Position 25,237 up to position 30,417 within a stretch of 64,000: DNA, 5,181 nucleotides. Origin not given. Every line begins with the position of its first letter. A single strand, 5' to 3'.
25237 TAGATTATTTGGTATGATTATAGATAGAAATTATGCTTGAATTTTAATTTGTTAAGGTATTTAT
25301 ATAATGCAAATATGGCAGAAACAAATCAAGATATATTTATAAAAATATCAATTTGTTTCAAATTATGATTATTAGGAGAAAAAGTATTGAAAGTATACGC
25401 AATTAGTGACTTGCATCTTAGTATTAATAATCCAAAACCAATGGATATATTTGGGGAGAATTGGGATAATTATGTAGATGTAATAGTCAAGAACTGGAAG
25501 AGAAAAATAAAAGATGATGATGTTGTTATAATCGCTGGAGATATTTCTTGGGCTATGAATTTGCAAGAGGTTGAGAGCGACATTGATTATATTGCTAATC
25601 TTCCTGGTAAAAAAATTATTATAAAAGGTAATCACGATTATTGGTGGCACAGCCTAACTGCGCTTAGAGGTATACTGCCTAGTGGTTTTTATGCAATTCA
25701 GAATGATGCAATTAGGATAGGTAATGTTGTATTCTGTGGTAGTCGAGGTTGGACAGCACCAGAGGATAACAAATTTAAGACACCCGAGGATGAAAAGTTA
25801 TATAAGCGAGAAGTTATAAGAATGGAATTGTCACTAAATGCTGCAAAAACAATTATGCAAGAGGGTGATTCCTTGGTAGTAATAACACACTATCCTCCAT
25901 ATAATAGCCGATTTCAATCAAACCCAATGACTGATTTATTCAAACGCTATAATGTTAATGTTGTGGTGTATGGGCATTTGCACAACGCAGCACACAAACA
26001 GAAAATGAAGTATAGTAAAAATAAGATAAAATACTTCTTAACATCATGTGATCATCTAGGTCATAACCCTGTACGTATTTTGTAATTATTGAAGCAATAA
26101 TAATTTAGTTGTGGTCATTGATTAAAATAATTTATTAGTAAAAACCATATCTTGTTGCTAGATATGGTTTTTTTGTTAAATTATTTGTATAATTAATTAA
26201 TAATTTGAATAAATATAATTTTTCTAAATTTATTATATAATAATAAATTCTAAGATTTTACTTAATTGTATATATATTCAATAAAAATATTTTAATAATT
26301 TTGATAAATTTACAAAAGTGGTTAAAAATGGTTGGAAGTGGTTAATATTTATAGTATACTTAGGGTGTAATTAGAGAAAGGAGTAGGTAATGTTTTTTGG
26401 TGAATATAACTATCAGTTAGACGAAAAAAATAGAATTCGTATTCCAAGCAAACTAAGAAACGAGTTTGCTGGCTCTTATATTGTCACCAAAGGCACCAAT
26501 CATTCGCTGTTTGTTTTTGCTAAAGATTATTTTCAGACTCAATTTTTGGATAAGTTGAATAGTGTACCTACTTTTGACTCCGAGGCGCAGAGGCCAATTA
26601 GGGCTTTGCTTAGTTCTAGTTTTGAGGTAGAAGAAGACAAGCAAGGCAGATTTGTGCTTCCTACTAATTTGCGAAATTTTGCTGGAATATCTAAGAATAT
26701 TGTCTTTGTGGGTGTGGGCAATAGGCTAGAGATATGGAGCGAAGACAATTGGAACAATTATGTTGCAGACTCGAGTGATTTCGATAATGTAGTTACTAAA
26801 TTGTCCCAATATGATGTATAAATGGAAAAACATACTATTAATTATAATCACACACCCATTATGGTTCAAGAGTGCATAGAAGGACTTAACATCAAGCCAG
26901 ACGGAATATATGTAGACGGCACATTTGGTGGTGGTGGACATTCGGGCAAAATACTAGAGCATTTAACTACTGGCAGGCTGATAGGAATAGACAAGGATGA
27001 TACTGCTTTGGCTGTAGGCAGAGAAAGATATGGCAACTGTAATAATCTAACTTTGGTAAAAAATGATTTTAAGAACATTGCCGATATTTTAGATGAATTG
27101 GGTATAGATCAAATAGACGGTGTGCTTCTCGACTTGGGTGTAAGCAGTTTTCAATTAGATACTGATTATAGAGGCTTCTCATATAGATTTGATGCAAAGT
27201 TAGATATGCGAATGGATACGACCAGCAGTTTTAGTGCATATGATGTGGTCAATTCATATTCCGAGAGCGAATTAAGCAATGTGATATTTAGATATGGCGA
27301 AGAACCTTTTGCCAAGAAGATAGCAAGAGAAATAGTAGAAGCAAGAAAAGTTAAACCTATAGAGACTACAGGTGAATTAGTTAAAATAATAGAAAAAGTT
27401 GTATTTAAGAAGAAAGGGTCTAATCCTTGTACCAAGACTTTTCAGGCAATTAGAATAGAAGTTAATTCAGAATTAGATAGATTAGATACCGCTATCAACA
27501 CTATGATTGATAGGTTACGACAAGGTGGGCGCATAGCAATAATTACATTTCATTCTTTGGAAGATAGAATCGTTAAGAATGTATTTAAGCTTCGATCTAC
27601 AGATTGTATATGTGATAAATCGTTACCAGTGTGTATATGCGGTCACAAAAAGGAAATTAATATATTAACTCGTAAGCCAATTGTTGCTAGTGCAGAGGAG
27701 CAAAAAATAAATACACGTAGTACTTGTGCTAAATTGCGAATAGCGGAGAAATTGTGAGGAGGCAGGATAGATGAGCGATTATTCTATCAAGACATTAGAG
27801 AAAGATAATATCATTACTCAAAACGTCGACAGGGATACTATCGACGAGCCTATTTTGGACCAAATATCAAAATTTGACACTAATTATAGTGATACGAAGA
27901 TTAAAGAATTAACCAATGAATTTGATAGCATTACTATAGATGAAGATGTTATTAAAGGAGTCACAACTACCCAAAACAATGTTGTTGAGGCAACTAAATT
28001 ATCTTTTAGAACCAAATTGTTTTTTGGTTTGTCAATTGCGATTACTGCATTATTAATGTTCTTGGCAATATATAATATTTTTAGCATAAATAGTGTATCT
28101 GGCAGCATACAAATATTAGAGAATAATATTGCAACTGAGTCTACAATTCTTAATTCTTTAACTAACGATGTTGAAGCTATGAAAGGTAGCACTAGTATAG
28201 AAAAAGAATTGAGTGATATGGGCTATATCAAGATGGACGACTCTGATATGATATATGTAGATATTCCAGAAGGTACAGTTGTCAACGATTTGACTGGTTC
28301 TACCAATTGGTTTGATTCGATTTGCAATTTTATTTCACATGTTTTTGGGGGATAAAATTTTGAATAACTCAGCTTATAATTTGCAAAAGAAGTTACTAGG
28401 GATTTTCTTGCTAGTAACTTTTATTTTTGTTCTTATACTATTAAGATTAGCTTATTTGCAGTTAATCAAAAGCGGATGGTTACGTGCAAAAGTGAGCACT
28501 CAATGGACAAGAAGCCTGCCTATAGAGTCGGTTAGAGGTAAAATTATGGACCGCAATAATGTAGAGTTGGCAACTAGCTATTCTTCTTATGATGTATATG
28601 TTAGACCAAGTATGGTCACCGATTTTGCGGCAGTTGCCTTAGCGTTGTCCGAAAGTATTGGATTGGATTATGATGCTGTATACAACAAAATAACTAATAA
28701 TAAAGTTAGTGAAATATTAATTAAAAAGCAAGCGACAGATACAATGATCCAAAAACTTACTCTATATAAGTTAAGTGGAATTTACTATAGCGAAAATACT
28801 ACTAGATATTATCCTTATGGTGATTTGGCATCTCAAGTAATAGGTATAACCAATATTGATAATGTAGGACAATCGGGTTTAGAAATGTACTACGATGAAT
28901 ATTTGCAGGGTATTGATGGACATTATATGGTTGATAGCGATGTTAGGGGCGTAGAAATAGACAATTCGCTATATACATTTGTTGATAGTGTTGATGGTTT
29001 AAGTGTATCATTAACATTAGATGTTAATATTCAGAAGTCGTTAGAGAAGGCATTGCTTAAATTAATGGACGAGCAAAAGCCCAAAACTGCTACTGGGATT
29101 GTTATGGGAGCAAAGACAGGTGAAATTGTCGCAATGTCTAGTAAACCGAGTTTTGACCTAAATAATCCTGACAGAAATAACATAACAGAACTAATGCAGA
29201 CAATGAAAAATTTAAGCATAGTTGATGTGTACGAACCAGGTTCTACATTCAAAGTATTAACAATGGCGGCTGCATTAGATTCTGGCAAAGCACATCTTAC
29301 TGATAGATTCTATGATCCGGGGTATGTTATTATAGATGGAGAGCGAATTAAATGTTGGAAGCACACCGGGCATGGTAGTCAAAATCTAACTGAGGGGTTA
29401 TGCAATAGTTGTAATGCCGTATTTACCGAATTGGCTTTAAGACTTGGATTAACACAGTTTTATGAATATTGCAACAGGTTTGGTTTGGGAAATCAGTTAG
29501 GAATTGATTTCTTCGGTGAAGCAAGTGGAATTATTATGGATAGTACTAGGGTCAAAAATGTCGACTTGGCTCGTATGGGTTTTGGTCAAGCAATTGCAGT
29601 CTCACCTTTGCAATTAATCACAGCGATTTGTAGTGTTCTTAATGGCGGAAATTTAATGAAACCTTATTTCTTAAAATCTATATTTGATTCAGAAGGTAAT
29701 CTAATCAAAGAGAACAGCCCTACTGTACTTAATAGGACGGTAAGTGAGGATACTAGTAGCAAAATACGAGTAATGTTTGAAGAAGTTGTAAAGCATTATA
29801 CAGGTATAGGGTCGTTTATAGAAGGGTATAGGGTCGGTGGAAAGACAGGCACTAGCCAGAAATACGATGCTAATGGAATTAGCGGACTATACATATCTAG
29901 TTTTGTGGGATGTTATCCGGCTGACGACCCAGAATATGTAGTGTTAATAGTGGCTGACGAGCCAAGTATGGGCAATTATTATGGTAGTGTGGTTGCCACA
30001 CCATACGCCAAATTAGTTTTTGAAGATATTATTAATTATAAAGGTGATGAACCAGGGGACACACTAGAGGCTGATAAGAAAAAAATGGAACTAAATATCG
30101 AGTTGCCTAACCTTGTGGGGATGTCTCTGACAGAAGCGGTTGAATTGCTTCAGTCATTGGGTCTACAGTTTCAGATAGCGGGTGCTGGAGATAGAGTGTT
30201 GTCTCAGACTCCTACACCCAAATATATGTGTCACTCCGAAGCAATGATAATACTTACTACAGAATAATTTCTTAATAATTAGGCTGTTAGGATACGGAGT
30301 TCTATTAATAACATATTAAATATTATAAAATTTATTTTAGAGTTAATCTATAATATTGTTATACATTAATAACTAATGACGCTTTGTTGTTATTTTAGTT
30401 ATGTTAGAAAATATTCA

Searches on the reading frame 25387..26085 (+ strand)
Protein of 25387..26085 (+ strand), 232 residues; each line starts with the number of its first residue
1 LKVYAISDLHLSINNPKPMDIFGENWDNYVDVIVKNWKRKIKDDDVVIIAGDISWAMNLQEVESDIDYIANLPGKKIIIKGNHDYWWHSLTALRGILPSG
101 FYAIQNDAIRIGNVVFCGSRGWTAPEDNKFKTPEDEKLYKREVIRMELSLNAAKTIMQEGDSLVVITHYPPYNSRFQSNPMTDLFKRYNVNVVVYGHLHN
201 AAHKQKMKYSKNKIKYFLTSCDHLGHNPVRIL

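Call 75: search_protein_families(library=pfam, proteins=[window:25387-26085:+], max_evalue=0.00001)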
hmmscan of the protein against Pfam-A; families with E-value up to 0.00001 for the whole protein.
window:25387-26085:+ (232 aa): 2 families
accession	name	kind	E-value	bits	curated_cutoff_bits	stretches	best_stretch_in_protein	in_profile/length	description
PF00149.33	Metallophos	-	1.2e-17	65.5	21.5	1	1-200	1-190/191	Calcineurin-like phosphoesterase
PF12850.12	Metallophos_2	-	1.3e-09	38.7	27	1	1-206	1-124/154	Calcineurin-like phosphoesterase superfamily domain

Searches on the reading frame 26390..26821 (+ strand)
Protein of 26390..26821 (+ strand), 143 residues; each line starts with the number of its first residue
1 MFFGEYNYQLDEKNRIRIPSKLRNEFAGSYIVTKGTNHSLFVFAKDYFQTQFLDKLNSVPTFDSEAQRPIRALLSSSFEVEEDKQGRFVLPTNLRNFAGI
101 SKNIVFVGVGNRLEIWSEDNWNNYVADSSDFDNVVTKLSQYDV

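Call 75: search_protein_families(library=pfam, proteins=[window:26390-26821:+], max_evalue=0.00001)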
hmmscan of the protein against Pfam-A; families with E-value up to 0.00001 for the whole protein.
window:26390-26821:+ (143 aa): 1 family
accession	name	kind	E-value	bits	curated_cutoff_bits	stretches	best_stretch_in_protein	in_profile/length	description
PF02381.23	MraZ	-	8.1e-32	109.5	23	2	74-131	2-59/72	MraZ protein, putative antitoxin-like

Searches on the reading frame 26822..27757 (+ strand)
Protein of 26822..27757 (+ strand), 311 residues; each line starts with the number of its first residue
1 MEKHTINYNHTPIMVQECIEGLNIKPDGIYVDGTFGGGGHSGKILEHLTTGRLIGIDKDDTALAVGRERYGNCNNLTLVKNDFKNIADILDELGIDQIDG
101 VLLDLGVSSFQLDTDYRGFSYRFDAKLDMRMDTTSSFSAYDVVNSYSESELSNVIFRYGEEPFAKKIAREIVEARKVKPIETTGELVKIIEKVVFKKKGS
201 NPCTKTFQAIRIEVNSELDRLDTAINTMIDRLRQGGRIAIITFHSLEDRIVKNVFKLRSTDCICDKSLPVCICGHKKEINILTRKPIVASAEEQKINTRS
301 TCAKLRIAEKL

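Call 75: search_protein_families(library=pfam, proteins=[window:26822-27757:+], max_evalue=0.00001)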
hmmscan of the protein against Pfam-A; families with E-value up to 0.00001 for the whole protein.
window:26822-27757:+ (311 aa): 1 family
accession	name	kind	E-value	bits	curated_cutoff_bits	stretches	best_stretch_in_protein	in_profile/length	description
PF01795.25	Methyltransf_5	-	9.2e-118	393.6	27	1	8-310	2-308/309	MraW methylase family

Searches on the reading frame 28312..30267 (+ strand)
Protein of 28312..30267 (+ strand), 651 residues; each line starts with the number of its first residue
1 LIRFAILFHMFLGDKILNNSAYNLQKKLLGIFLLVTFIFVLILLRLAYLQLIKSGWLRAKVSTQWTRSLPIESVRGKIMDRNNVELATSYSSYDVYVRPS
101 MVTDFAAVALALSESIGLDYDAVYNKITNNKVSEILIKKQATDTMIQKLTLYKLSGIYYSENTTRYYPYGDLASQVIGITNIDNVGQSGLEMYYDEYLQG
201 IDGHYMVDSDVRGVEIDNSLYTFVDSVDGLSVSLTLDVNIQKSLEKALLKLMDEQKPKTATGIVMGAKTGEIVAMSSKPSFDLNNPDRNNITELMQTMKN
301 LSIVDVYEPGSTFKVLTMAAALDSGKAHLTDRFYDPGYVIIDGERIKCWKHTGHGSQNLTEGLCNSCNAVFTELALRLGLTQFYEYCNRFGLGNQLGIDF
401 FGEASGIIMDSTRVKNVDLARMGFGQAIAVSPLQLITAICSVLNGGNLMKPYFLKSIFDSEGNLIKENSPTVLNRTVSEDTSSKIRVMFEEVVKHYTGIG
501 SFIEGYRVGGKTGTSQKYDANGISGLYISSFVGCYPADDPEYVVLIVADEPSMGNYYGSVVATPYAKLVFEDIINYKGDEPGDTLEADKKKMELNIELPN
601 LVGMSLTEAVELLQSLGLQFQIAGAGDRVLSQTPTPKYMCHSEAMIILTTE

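Call 75: search_protein_families(library=pfam, proteins=[window:28312-30267:+], max_evalue=0.00001)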
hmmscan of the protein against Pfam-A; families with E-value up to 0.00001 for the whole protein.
window:28312-30267:+ (651 aa): 3 families
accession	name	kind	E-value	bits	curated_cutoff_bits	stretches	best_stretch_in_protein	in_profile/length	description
PF00905.27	Transpeptidase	-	1.3e-70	238.4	22.1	1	262-569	3-297/299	Penicillin binding protein transpeptidase domain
PF03717.20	PBP_dimer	-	8.4e-23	82.1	24.4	1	71-218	2-178/180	Penicillin-binding Protein dimerisation domain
PF03793.24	PASTA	-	2e-08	34.5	23.2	1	596-636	1-48/64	PASTA domain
